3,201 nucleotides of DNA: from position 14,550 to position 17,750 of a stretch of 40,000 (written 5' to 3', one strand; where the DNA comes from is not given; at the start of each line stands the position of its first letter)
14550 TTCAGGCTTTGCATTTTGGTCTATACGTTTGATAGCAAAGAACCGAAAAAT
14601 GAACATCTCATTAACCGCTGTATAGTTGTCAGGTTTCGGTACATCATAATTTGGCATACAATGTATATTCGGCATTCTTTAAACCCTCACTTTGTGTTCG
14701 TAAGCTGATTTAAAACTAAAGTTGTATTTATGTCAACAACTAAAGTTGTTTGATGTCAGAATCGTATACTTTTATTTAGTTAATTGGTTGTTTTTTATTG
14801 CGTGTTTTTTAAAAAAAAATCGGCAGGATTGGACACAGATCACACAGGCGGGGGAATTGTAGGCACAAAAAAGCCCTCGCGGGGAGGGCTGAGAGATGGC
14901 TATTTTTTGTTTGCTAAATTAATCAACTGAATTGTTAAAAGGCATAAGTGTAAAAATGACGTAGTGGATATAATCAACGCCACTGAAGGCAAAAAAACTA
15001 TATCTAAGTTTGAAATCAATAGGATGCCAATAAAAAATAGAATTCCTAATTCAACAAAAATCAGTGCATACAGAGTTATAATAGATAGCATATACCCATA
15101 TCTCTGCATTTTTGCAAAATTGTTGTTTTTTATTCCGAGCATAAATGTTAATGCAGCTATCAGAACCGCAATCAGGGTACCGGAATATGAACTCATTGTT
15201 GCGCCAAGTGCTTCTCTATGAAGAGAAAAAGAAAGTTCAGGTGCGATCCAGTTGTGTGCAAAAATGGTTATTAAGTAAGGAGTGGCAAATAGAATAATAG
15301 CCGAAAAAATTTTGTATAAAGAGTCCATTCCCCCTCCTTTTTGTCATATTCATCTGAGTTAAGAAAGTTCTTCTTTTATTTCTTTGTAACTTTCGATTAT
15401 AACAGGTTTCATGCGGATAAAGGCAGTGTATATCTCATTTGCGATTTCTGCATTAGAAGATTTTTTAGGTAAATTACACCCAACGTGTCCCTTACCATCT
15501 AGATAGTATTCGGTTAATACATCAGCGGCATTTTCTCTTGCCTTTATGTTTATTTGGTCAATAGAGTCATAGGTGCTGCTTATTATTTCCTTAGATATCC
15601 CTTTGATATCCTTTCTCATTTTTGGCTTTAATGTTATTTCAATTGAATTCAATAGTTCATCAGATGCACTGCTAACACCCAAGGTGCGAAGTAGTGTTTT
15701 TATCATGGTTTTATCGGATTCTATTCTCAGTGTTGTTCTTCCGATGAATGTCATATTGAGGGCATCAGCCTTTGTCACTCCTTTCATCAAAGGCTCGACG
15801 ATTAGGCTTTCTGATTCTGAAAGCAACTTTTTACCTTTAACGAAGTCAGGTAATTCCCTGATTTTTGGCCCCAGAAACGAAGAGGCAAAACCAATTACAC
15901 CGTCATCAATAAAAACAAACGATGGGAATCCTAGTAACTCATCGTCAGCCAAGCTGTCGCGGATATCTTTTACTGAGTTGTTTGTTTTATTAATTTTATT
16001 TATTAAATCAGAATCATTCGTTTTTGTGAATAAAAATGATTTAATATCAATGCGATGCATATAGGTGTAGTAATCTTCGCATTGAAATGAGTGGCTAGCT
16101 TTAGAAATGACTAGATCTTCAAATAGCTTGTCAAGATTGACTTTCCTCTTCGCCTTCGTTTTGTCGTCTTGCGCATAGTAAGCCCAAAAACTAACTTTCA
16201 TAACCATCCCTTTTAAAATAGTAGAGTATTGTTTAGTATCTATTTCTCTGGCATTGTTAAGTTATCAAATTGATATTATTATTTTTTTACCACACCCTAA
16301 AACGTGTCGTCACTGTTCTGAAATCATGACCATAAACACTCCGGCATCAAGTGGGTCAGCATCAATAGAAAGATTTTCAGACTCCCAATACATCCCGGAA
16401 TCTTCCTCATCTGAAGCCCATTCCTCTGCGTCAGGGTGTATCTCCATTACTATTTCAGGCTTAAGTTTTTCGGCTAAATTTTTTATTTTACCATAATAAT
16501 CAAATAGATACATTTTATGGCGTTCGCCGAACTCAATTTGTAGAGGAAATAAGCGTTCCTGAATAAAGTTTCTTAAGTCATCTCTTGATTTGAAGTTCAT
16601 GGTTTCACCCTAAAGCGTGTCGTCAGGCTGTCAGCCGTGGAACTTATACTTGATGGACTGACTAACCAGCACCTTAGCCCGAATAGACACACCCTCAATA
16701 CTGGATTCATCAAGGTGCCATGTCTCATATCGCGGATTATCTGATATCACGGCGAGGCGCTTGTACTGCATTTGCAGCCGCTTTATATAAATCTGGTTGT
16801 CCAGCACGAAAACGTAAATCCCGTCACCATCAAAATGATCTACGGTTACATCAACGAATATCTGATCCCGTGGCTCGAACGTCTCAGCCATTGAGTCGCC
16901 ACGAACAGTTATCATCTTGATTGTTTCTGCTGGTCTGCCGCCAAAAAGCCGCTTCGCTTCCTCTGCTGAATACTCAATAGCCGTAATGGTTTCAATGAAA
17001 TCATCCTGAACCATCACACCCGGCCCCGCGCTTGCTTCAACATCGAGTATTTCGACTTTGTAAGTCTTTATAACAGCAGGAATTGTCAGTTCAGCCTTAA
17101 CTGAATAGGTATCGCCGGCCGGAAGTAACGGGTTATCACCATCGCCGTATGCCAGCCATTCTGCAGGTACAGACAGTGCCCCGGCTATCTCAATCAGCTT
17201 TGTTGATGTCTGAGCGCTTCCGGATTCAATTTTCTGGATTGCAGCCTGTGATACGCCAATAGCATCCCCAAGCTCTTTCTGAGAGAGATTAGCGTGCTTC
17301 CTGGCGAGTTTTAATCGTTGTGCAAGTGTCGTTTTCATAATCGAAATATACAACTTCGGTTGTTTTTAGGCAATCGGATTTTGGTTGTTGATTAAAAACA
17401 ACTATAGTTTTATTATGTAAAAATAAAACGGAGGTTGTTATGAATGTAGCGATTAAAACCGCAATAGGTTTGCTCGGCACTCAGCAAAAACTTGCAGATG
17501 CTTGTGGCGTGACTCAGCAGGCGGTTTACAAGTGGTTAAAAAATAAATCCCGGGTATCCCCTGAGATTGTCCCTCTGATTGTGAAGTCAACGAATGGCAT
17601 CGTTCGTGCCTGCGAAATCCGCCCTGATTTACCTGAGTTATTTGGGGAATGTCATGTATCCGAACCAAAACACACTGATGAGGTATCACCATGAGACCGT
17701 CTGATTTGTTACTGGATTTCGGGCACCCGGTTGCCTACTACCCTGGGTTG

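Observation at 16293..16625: Acidic 96-aa gene inserted between cI and rexA, bracketed by 20-bp direct repeats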

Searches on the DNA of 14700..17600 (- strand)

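Call 6: search_dna_similar(query=window:16100-16900:-, collection=phages, mode=near, max_rows=30)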
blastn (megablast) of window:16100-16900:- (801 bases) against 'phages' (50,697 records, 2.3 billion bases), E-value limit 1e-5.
No match.

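Call 7: search_dna_similar(query=window:16100-16900:-, collection=ecoli_genomes, mode=near, max_rows=40, rows=spread)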
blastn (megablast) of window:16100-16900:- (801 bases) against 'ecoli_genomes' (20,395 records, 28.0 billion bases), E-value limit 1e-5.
No match.

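Call 88: search_rna_families(source=window, start=14700, end=17600, threshold=evalue, max_evalue=1)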
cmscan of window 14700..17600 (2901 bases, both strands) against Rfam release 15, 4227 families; matches with E-value up to 1: 2.
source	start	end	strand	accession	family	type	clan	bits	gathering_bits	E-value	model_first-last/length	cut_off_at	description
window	14865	14931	-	RF00513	Trp_leader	Cis-reg; leader;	-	23.1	41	0.14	1-100/100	no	Tryptophan operon leader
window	16723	16810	-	RF00292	snoTBR5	Gene; snRNA; snoRNA; CD-box;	-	20.7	44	0.1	1-94/94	no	Small nucleolar RNA TBR5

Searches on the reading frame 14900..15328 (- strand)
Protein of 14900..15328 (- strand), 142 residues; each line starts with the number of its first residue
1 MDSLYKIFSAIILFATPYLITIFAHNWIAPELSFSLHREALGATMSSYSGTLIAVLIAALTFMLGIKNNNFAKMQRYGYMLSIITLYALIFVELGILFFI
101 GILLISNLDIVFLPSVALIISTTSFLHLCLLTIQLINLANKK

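Call 3: search_protein_families(library=pfam, proteins=[window:14900-15328:-], max_evalue=0.1)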
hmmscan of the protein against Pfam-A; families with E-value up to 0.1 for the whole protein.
window:14900-15328:- (142 aa): 1 family
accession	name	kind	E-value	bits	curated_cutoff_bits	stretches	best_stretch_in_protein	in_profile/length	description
PF15968.10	RexB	-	8.6e-37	127.2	27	1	11-140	11-136/139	Membrane-anchored ion channel, Abi component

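Call 4: search_protein_families(library=phrogs, proteins=[window:14900-15328:-], max_evalue=0.1)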
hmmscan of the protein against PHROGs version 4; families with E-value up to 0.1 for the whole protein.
window:14900-15328:- (142 aa): 2 families
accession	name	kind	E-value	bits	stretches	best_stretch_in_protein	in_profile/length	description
phrog_14878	-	moron, auxiliary metabolic gene and host takeover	1.9e-43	149.4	1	5-142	5-147/147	RexB-like exclusion protein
phrog_17119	-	unknown function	0.00094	19.6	1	16-126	24-137/182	-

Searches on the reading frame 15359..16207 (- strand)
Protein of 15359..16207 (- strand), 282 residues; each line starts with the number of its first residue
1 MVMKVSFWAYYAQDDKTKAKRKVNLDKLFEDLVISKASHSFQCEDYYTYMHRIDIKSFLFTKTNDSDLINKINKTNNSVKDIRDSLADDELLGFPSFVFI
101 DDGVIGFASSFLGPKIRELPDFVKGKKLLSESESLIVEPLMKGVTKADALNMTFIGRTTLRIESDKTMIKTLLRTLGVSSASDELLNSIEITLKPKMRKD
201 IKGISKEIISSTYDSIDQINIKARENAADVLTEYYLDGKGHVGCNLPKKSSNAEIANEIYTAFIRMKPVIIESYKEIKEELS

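Call 3: search_protein_families(library=pfam, proteins=[window:15359-16207:-], max_evalue=0.1)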
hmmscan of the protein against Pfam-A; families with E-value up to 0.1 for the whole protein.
window:15359-16207:- (282 aa): 2 families
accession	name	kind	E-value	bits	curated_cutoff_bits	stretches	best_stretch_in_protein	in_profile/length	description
PF15969.10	RexA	-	2.8e-56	191.2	25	1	3-229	1-233/235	Intracellular sensor of Lambda phage, Abi component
PF05152.18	DUF705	-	0.038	13.9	20.4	1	6-102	173-261/304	Protein of unknown function (DUF705)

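Call 4: search_protein_families(library=phrogs, proteins=[window:15359-16207:-], max_evalue=0.1)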
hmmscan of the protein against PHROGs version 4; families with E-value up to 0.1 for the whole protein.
window:15359-16207:- (282 aa): 2 families
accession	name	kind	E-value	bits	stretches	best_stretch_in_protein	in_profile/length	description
phrog_12654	-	moron, auxiliary metabolic gene and host takeover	2.3e-92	310.1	1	3-276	1-271/277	RexA-like exclusion protein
phrog_30767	-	head and packaging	0.075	13.7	0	166-181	4-19/34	virion structural protein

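Call 86: find_related_loci(query=window:15359-16207:-, collection=viral_contigs, flank=2500)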
Query window:15359-16207:- (282 aa) in viral_contigs; peptide patterns used: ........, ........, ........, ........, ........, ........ (x = any residue, [..] = any of these).
46 stretches matched a pattern; 1 encode a relative of the query (tblastn E <= 1e-3); 1 distinct loci.
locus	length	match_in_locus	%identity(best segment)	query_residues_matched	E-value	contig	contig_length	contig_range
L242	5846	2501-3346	98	1-282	0e+0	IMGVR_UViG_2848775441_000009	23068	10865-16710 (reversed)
